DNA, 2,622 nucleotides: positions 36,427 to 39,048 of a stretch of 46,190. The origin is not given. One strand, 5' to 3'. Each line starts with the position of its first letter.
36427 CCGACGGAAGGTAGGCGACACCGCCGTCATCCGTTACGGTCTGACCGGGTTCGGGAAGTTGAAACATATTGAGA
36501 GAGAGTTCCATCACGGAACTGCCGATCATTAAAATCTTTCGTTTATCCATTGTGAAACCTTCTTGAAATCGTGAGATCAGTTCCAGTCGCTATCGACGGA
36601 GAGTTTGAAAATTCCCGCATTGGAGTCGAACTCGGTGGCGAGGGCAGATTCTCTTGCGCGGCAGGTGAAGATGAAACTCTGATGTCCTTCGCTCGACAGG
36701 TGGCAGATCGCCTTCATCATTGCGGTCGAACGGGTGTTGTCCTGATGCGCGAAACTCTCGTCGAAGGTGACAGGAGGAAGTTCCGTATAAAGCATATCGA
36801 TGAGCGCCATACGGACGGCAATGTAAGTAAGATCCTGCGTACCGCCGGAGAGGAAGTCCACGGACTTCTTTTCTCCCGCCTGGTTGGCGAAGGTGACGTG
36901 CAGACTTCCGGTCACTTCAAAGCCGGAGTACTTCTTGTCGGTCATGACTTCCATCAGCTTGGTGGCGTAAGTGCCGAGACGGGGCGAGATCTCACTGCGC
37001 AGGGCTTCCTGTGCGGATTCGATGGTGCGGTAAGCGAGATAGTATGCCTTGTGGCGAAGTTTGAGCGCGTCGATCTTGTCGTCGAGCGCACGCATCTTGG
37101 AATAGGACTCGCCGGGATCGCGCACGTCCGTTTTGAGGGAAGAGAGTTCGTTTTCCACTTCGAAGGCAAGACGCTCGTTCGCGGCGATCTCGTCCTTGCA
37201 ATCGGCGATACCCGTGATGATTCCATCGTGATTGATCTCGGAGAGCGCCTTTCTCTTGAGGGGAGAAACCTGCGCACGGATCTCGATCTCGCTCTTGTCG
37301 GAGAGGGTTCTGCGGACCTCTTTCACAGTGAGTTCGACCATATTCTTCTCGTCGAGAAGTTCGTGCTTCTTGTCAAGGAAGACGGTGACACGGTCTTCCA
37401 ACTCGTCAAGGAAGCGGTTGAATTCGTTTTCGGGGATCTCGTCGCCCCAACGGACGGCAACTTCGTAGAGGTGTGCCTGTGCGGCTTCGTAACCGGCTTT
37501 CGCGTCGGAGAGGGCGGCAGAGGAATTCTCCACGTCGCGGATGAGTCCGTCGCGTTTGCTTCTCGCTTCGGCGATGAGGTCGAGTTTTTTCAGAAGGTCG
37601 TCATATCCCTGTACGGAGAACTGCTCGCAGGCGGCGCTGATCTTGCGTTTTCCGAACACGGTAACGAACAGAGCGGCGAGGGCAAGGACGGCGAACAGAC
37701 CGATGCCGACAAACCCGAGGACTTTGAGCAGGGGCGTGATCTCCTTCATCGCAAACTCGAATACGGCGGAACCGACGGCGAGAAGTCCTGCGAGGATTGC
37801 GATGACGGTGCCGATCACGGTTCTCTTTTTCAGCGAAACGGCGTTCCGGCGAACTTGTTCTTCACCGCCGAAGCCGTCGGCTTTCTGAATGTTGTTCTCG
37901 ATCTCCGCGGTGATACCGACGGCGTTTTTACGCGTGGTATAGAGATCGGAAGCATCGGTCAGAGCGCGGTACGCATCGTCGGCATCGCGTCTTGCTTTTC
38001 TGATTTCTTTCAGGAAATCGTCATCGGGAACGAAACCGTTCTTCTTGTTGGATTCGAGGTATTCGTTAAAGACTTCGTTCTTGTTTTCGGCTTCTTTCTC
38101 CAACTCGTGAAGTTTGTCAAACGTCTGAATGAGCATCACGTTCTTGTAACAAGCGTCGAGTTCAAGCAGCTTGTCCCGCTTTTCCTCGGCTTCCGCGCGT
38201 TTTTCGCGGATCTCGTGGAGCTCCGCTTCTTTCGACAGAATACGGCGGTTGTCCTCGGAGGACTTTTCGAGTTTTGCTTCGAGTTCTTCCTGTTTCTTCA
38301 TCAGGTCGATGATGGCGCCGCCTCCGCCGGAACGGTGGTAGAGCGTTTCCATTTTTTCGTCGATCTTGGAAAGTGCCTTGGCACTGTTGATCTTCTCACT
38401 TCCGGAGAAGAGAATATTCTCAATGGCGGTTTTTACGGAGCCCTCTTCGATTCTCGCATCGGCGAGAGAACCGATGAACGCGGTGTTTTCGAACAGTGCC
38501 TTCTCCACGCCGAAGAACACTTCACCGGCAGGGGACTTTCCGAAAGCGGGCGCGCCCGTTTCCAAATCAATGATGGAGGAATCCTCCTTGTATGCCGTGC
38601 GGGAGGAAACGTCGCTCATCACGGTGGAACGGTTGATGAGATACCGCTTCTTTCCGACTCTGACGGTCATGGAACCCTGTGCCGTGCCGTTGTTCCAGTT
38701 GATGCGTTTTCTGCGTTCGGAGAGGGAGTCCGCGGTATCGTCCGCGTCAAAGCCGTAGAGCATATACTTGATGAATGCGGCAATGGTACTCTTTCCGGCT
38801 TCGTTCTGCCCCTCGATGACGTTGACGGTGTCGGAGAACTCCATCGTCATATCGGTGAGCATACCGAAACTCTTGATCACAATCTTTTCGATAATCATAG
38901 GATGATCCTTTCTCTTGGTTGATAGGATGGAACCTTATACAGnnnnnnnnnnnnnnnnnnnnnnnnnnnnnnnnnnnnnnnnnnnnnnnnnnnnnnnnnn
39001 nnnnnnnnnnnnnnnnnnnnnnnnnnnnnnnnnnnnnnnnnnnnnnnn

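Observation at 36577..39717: Rad50/SbcC-like ATPase with a transmembrane hairpin at the coiled-coil apex, paired with a duplicated CxxC...CxxH protein and no nuclease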

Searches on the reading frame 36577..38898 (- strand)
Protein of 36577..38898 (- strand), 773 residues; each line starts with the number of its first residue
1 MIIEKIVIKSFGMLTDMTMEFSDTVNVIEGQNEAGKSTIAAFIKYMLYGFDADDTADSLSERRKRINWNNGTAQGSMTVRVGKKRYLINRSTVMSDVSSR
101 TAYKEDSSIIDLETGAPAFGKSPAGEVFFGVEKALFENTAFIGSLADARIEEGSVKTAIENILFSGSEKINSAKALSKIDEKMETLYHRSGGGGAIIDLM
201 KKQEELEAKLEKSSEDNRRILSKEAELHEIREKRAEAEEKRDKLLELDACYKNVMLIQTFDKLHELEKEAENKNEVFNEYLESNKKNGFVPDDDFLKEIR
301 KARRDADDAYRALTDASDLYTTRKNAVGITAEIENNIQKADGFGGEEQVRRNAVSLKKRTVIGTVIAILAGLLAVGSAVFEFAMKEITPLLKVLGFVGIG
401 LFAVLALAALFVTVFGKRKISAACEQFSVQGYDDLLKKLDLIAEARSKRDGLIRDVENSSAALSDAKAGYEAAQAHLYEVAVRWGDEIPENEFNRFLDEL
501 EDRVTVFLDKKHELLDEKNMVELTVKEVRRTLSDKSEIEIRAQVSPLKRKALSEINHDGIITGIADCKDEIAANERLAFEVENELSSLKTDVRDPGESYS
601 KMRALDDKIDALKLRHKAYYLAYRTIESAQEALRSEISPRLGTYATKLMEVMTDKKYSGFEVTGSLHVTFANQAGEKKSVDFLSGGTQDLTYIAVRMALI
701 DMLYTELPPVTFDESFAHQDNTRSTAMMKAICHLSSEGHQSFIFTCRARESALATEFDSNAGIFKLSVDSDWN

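Call 3: search_protein_families(library=pfam, proteins=[window:36577-38898:-], max_evalue=1)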
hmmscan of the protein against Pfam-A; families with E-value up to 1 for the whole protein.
window:36577-38898:- (773 aa): 9 families
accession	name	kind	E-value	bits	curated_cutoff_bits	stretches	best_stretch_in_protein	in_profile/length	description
PF13514.12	AAA_27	-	9.3e-12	45.4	22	1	1-60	1-63/206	AAA domain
PF02463.25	SMC_N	-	2.5e-11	43.9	40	2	322-763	135-211/220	RecF/RecN/SMC N terminal domain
PF13476.12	AAA_23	-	5.1e-11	44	27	1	5-244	1-196/201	AAA domain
PF13175.12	AAA_15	-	3.1e-06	27.5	32.1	1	1-348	1-283/374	AAA ATPase domain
PF13558.12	SbcC_Walker_B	-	0.0008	20.1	27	1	677-731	27-88/90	SbcC/RAD50-like, Walker B motif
PF15324.11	TALPID3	-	0.0056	15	27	1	198-284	77-161/1261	Hedgehog signalling target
PF20990.2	DUF2207_C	-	0.043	14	33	1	270-418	50-192/247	Predicted membrane protein (DUF2207) C-terminal domain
PF13555.12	AAA_29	-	0.093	12.9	27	1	13-40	11-39/61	P-loop containing region of AAA domain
PF10828.13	DUF2570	-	0.22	12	26.6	1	200-257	39-97/108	Protein of unknown function (DUF2570)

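Call 4: search_protein_families(library=ncbifam, proteins=[window:36577-38898:-], max_evalue=1)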
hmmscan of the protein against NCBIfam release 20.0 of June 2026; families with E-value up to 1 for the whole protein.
window:36577-38898:- (773 aa): 11 families
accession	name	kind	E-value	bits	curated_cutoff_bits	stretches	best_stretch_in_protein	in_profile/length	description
NF041034.1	Rad50_Sulf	equivalog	5.5e-12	44.4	1000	3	1-101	1-95/872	DNA double-strand break repair ATPase Rad50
NF003034.1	PRK03918.1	equivalog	3.3e-10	38.6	700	2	1-93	1-91/878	DNA double-strand break repair ATPase Rad50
NF002244.0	PRK01156.1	equivalog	9.4e-10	37.2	847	2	1-110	1-106/895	DNA double-strand break repair ATPase Rad50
TIGR00611.2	recf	equivalog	2.6e-06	26.8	172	2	624-745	210-338/339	DNA replication/repair protein RecF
NF002572.0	PRK02224.1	equivalog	0.00021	19.7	1087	1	1-54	1-54/888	DNA double-strand break repair ATPase Rad50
NF041760.1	PtuA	equivalog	0.0018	17.3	500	1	2-46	51-95/524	retron Ec78 anti-phage system effector ATPase PtuA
NF038234.1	retron_eff_Eco8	equivalog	0.0048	15.5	250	1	1-54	1-54/679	retron Eco8 family effector endonuclease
TIGR00634.1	recN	equivalog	0.016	14.2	407.85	1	3-45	2-44/563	DNA repair protein RecN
NF052589.1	ArlH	equivalog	0.046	13.4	215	1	24-53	21-47/229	archaellum protein ArlH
NF045487.1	ASRP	equivalog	0.12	10.9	300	0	438-638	318-485/593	archaea-specific SMC-related protein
NF041882.1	PA3371_fam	equivalog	0.63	11.1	50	0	368-412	6-49/60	PA3371 family protein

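Call 5: search_protein_families(library=padloc, proteins=[window:36577-38898:-], max_evalue=1)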
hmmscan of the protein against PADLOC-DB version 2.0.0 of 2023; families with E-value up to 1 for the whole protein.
window:36577-38898:- (773 aa): 50 families (the best 25 are shown)
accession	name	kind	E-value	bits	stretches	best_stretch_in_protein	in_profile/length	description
PDLC03859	LmuB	-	4.3e-13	47.3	1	1-686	3-514/611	-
PDLC04135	mad3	-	9e-13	46.5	1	3-747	2-323/374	mads_3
PDLC03863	LmuB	-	1.1e-09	35.5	2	1-97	3-85/610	-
PDLC00102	GajA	-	7.6e-09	32.6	1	1-45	1-45/532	AAA ATPase domain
PDLC00098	GajA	-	4.4e-07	27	1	1-47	1-47/534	AAA ATPase domain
PDLC04213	HEC-02A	-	5.9e-07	27.3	1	1-82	1-79/337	-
PDLC00096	GajA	-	1.4e-06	25.3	1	1-62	1-63/630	AAA ATPase domain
PDLC02979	AriA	-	1.5e-06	26.3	1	1-347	1-281/373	-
PDLC03867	LmuB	-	2.8e-06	24.1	1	2-92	5-85/605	-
PDLC00271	PtuA1|PtuA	-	4.4e-06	24.5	1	1-79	1-82/421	AAA ATPase domain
PDLC00091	GajA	-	4.7e-06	23.7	1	1-52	1-51/627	AAA ATPase domain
PDLC00250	LmuB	-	5e-06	23.5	1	3-61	7-62/582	AAA ATPase domain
PDLC00305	PtuA1|PtuA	-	5.7e-06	23.9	1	1-55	1-55/392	AAA ATPase domain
PDLC00071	GajA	-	6.1e-06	23.3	1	1-53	1-53/588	AAA ATPase domain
PDLC00290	PtuA1|PtuA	-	6.4e-06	23.8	1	1-72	1-72/414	AAA ATPase domain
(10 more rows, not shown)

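Call 8: find_homologous_proteins(query=window:36577-38898:-, max_evalue=0.00001)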
Query window:36577-38898:- (773 aa): 951 proteins with E <= 0.00001 among 8000 candidates; the best 120 are listed.
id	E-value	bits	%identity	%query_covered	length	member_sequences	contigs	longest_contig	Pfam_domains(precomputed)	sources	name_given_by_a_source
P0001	0.0e+0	1663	99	100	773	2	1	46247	PF13514.13,PF13175.13,PF13476.13,PF02463.26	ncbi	-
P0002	0.0e+0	1083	65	99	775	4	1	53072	PF13514.13,PF13175.13,PF13476.13,PF02463.26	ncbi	-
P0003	2.4e-275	933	58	99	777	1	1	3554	PF13514.13,PF13175.13,PF13476.13,PF02463.26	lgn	-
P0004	4.4e-275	932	58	100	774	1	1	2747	PF13514.13,PF13175.13,PF13476.13,PF02463.26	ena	-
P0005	5.7e-274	929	58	99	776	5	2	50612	PF13514.13,PF13175.13,PF13476.13,PF02463.26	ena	-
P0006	7.2e-274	928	57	99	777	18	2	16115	PF13514.13,PF13175.13,PF13476.13,PF02463.26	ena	-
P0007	9.5e-274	928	58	100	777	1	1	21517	PF13514.13,PF13175.13,PF13476.13,PF02463.26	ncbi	-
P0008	1.7e-273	927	57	99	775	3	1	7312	PF13514.13,PF13175.13,PF13476.13,PF02463.26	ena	-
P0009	2.6e-273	927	57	100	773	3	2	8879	PF13514.13,PF13175.13,PF13476.13,PF02463.26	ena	-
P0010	2.9e-273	926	57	99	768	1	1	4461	PF13514.13,PF13175.13,PF13476.13,PF02463.26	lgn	-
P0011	3.2e-273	926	58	100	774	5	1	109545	PF13514.13,PF13175.13,PF13476.13,PF02463.26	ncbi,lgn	-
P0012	3.4e-273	926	57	99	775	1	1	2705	PF13514.13,PF13175.13,PF13476.13,PF02463.26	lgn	-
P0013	3.6e-273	926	57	99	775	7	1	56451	PF13514.13,PF13175.13,PF13476.13,PF02463.26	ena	-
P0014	3.8e-273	926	56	99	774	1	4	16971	PF13514.13,PF13175.13,PF13476.13,PF02463.26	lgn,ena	-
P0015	5.1e-273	926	58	99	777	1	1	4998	PF13514.13,PF13175.13,PF13476.13,PF02463.26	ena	-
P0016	5.2e-273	926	58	99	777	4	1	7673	PF13514.13,PF13175.13,PF13476.13,PF02463.26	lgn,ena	-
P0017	6.7e-273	925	58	100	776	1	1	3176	PF13514.13,PF13175.13,PF13476.13,PF02463.26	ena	-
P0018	9.9e-273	925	56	100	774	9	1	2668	PF13514.13,PF13175.13,PF13476.13,PF02463.26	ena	-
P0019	1.2e-272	924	58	100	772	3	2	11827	PF13514.13,PF13175.13,PF13476.13,PF02463.26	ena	-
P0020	1.6e-272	924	56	99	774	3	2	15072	PF13514.13,PF13175.13,PF13476.13,PF02463.26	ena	-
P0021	2.8e-272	923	58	99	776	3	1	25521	PF13514.13,PF13175.13,PF13476.13,PF02463.26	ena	-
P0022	5.8e-272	922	57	99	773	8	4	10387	PF13514.13,PF13175.13,PF13476.13,PF02463.26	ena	-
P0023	6.6e-272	922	57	99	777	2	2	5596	PF13514.13,PF13175.13,PF13476.13,PF02463.26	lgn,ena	-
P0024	7.0e-272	922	58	99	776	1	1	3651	PF13514.13,PF13175.13,PF13476.13,PF02463.26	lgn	-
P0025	1.0e-271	921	57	99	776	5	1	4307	PF13514.13,PF13175.13,PF13476.13,PF02463.26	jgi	jgi:uncharacterized protein YhaN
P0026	1.2e-271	921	57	100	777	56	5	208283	PF13514.13,PF13175.13,PF13476.13,PF02463.26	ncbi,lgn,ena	-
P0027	1.5e-271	921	56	100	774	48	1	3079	PF13514.13,PF13175.13,PF13476.13,PF02463.26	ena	-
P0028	1.8e-271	921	57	99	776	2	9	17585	PF13514.13,PF13175.13,PF13476.13,PF02463.26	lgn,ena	-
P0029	2.9e-271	920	57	100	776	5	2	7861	PF13514.13,PF13175.13,PF13476.13,PF02463.26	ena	-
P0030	3.4e-271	920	56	100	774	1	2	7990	PF13514.13,PF13175.13,PF13476.13,PF02463.26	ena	-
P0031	4.3e-271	919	56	99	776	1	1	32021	PF13514.13,PF13175.13,PF13476.13,PF02463.26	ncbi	-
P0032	4.4e-271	919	57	100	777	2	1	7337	PF13514.13,PF13175.13,PF13476.13,PF02463.26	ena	-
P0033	5.2e-271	919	57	100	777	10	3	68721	PF13514.13,PF13175.13,PF13476.13,PF02463.26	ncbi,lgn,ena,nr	ncbi:MAG: AAA family ATPase [Clostridia bacterium]|nr:AAA family ATPase [Clostridia bacterium]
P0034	8.1e-271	918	58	99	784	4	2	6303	PF13514.13,PF13175.13,PF13476.13,PF02463.26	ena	-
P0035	8.2e-271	918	56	100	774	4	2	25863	PF13514.13,PF13175.13,PF13476.13,PF02463.26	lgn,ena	-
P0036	1.3e-270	918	56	100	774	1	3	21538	PF13514.13,PF13175.13,PF13476.13,PF02463.26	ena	-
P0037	1.7e-270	917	56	100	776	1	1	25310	PF13514.13,PF13175.13,PF13476.13,PF02463.26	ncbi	-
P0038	1.9e-270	917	56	100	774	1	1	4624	PF13514.13,PF13175.13,PF13476.13,PF02463.26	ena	-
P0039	3.0e-270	916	56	99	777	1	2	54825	PF13514.13,PF13175.13,PF13476.13,PF02463.26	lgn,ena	-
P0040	3.2e-270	916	56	100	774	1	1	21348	PF13514.13,PF13175.13,PF13476.13,PF02463.26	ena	-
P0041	4.6e-270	916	56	99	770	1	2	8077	PF13514.13,PF13175.13,PF13476.13,PF02463.26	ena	-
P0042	5.5e-270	916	56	100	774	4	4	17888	PF13514.13,PF13175.13,PF13476.13,PF02463.26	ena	-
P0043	6.4e-270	915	55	100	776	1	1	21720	PF13514.13,PF13175.13,PF13476.13,PF02463.26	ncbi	-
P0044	7.1e-270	915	56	100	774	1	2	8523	PF13514.13,PF13175.13,PF13476.13,PF02463.26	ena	-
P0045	7.4e-270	915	56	100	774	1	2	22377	PF13514.13,PF13175.13,PF13476.13,PF02463.26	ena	-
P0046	8.0e-270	915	56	99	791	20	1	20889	PF13514.13,PF13175.13,PF13476.13,PF02463.26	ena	-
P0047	9.9e-270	915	57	99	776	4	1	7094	PF13514.13,PF13476.13,PF02463.26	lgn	-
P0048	1.0e-269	915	56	100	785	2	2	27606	PF13514.13,PF13175.13,PF13476.13,PF02463.26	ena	-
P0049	1.0e-269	915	56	100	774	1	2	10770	PF13514.13,PF13175.13,PF13476.13,PF02463.26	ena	-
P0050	1.2e-269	914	56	100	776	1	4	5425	PF13514.13,PF13175.13,PF13476.13,PF02463.26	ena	-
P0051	1.5e-269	914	57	100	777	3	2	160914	PF13514.13,PF13175.13,PF13476.13,PF02463.26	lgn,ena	-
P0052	1.8e-269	914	56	99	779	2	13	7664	PF13514.13,PF13175.13,PF13476.13,PF02463.26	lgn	-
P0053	2.5e-269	913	56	99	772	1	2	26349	PF13514.13,PF13175.13,PF13476.13,PF02463.26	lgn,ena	-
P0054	3.3e-269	913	55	100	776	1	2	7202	PF13514.13,PF13175.13,PF13476.13,PF02463.26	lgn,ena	-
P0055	3.9e-269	913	57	99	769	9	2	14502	PF13514.13,PF13175.13,PF13476.13,PF02463.26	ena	-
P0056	4.1e-269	913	58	99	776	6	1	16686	PF13514.13,PF13175.13,PF13476.13,PF02463.26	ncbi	-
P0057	4.6e-269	913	57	99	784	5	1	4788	PF13514.13,PF13175.13,PF13476.13,PF02463.26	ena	-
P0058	4.9e-269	912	58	99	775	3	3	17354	PF13514.13,PF13175.13,PF13476.13,PF02463.26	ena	-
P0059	7.6e-269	912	56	100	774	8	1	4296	PF13514.13,PF13175.13,PF13476.13,PF02463.26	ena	-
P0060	8.4e-269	912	57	99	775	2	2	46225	PF13514.13,PF13175.13,PF13476.13,PF02463.26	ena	-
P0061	9.3e-269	912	57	99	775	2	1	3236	PF13514.13,PF13175.13,PF13476.13,PF13558.13,PF02463.26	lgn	-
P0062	9.4e-269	912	56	99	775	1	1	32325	PF13514.13,PF13175.13,PF13476.13,PF02463.26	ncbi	-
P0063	9.5e-269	912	57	99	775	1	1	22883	PF13514.13,PF13175.13,PF13476.13,PF02463.26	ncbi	-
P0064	1.0e-268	911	57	99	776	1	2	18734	PF13514.13,PF13175.13,PF13476.13,PF02463.26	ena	-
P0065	1.3e-268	911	55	100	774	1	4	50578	PF13514.13,PF13175.13,PF13476.13,PF02463.26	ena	-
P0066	1.6e-268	911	56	99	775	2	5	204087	PF13514.13,PF13175.13,PF13476.13,PF13558.13,PF02463.26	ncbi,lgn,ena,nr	ncbi:MAG: AAA family ATPase [Clostridia bacterium]|nr:AAA family ATPase [Clostridia bacterium]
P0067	2.0e-268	910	57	99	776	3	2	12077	PF13514.13,PF13175.13,PF13476.13,PF02463.26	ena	-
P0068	2.2e-268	910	56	99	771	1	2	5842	PF13514.13,PF13175.13,PF13476.13,PF02463.26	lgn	-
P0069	2.5e-268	910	55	100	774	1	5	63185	PF13514.13,PF13175.13,PF13476.13,PF02463.26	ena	-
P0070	2.7e-268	910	57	99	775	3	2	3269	PF13514.13,PF13175.13,PF13476.13,PF02463.26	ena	-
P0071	3.1e-268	910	57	99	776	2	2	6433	PF13514.13,PF13175.13,PF13476.13,PF02463.26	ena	-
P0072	3.2e-268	910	55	99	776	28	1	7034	PF13514.13,PF13175.13,PF13476.13,PF02463.26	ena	-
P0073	3.6e-268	910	56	100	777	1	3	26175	PF13514.13,PF13175.13,PF13476.13,PF02463.26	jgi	-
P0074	4.3e-268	909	55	99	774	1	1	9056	PF13514.13,PF13175.13,PF13476.13,PF02463.26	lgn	-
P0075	4.3e-268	909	55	99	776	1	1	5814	PF13514.13,PF13175.13,PF13476.13,PF02463.26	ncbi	-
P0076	4.8e-268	909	55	99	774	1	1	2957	PF13514.13,PF13175.13,PF13476.13,PF02463.26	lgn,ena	-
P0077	4.9e-268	909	56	99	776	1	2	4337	PF13514.13,PF13175.13,PF13476.13,PF02463.26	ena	-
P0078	5.6e-268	909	57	100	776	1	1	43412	PF13514.13,PF13175.13,PF13476.13,PF02463.26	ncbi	-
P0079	5.7e-268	909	56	99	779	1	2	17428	PF13514.13,PF13175.13,PF13476.13,PF02463.26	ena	-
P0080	5.7e-268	909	57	99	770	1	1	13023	PF13514.13,PF13175.13,PF13476.13,PF02463.26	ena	-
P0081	5.8e-268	909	56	99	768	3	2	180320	PF13514.13,PF13175.13,PF13476.13,PF02463.26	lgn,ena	-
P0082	6.0e-268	909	57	99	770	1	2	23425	PF13514.13,PF13175.13,PF13476.13,PF02463.26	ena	-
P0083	6.1e-268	909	56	99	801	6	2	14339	PF13514.13,PF13175.13,PF13476.13,PF02463.26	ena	-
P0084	6.4e-268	909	55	100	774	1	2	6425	PF13514.13,PF13175.13,PF13476.13,PF02463.26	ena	-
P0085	8.8e-268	908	58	99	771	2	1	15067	PF13514.13,PF13175.13,PF13476.13,PF02463.26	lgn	-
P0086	1.0e-267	908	56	99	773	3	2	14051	PF13514.13,PF13175.13,PF13476.13,PF02463.26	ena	-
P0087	1.2e-267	908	55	100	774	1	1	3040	PF13514.13,PF13175.13,PF13476.13,PF02463.26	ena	-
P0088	1.3e-267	908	56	99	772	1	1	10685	PF13514.13,PF13175.13,PF13476.13,PF02463.26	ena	-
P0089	1.3e-267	908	55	100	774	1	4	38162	PF13514.13,PF13175.13,PF13476.13,PF02463.26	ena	-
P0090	1.6e-267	907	56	99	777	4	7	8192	PF13514.13,PF13175.13,PF13476.13,PF02463.26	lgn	-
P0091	1.8e-267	907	55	100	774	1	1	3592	PF13514.13,PF13175.13,PF13476.13,PF02463.26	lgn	-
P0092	1.9e-267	907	57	99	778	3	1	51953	PF13514.13,PF13175.13,PF13476.13,PF02463.26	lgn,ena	-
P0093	2.1e-267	907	56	99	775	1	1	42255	PF13514.13,PF13175.13,PF13476.13,PF02463.26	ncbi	-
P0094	2.1e-267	907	56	99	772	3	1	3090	PF13514.13,PF13175.13,PF13476.13,PF02463.26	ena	-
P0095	2.1e-267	907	56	99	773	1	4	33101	PF13514.13,PF13175.13,PF13476.13,PF02463.26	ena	-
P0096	2.3e-267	907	56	99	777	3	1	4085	PF13514.13,PF13175.13,PF13476.13,PF02463.26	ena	-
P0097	2.3e-267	907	57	99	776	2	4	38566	PF13514.13,PF13175.13,PF13476.13,PF02463.26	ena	-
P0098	2.5e-267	907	56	99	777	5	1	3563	PF13514.13,PF13175.13,PF13476.13,PF02463.26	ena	-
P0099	3.1e-267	907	55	100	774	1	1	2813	PF13514.13,PF13175.13,PF13476.13,PF02463.26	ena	-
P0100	3.4e-267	906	56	99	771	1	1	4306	PF13514.13,PF13175.13,PF13476.13,PF02463.26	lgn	-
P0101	3.6e-267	906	56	99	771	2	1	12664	PF13514.13,PF13175.13,PF13476.13,PF02463.26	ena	-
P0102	3.7e-267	906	56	99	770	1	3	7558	PF13514.13,PF13175.13,PF13476.13,PF02463.26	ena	-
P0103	3.8e-267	906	56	99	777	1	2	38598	PF13514.13,PF13175.13,PF13476.13,PF02463.26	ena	-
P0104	3.9e-267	906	56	99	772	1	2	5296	PF13514.13,PF13175.13,PF13476.13,PF02463.26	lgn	-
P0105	4.0e-267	906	57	99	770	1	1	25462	PF13514.13,PF13175.13,PF13476.13,PF02463.26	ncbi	-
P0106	4.2e-267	906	55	99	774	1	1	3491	PF13514.13,PF13175.13,PF13476.13,PF02463.26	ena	-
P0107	4.2e-267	906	56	99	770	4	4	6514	PF13514.13,PF13175.13,PF13476.13,PF02463.26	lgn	-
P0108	5.3e-267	906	57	99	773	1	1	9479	PF13514.13,PF13175.13,PF13476.13,PF02463.26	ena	-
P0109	5.8e-267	906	57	99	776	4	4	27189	PF13514.13,PF13175.13,PF13476.13,PF02463.26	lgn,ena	-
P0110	6.8e-267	905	56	99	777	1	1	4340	PF13514.13,PF13175.13,PF13476.13,PF02463.26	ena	-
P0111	7.3e-267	905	56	99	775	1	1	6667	PF13514.13,PF13175.13,PF13476.13,PF02463.26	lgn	-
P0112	8.6e-267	905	56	99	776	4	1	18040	PF13514.13,PF13175.13,PF13476.13,PF02463.26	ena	-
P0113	9.6e-267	905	56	99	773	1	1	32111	PF13514.13,PF13175.13,PF13476.13,PF02463.26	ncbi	-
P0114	1.0e-266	905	56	99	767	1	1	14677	PF13514.13,PF13175.13,PF13476.13,PF02463.26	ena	-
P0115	1.5e-266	904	56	99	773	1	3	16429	PF13514.13,PF13175.13,PF13476.13,PF02463.26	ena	-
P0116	1.5e-266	904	56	99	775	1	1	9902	PF13514.13,PF13175.13,PF13476.13,PF02463.26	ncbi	-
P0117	1.5e-266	904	56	99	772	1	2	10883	PF13514.13,PF13175.13,PF13476.13,PF02463.26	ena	-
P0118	1.5e-266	904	56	99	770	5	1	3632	PF13514.13,PF13175.13,PF13476.13,PF02463.26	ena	-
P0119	1.6e-266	904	56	99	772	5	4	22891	PF13514.13,PF13175.13,PF13476.13,PF02463.26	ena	-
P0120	1.6e-266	904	56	99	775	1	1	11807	PF13514.13,PF13175.13,PF13476.13,PF02463.26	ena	-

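Call 15: search_solved_structures(query=window:36577-38898:-, max_evalue=0.01)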
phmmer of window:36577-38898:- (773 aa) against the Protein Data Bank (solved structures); distinct sequences matched with E-value up to 0.01: 9.
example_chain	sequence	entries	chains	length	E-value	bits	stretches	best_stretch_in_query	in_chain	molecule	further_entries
3qf7_A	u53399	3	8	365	1.3e-07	33.5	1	4-208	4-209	Rad50 | Probable DNA double-strand break repair Rad50 ATPase,Probable DNA double-strand break repa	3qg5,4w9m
3tho_A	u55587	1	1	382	5.4e-07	31.4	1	4-207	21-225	Probable DNA double-strand break repair Rad50 ATPase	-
3qku_A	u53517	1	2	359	2.2e-06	29.4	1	2-236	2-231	DNA double-strand break repair rad50 ATPase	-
3qkt_A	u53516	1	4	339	4.7e-06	28.3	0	2-48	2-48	DNA double-strand break repair rad50 ATPase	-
4nck_A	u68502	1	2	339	1.2e-05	27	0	2-48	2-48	DNA double-strand break repair Rad50 ATPase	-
4nch_A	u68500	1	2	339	2.2e-05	26.1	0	2-48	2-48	DNA double-strand break repair Rad50 ATPase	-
4nci_A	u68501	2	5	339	2.3e-05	26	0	2-48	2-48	DNA double-strand break repair Rad50 ATPase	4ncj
1us8_A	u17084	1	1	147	0.0096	17.4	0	2-48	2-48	DNA DOUBLE-STRAND BREAK REPAIR RAD50 ATPASE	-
1f2t_A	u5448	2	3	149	0.0098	17.3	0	2-48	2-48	RAD50 ABC-ATPASE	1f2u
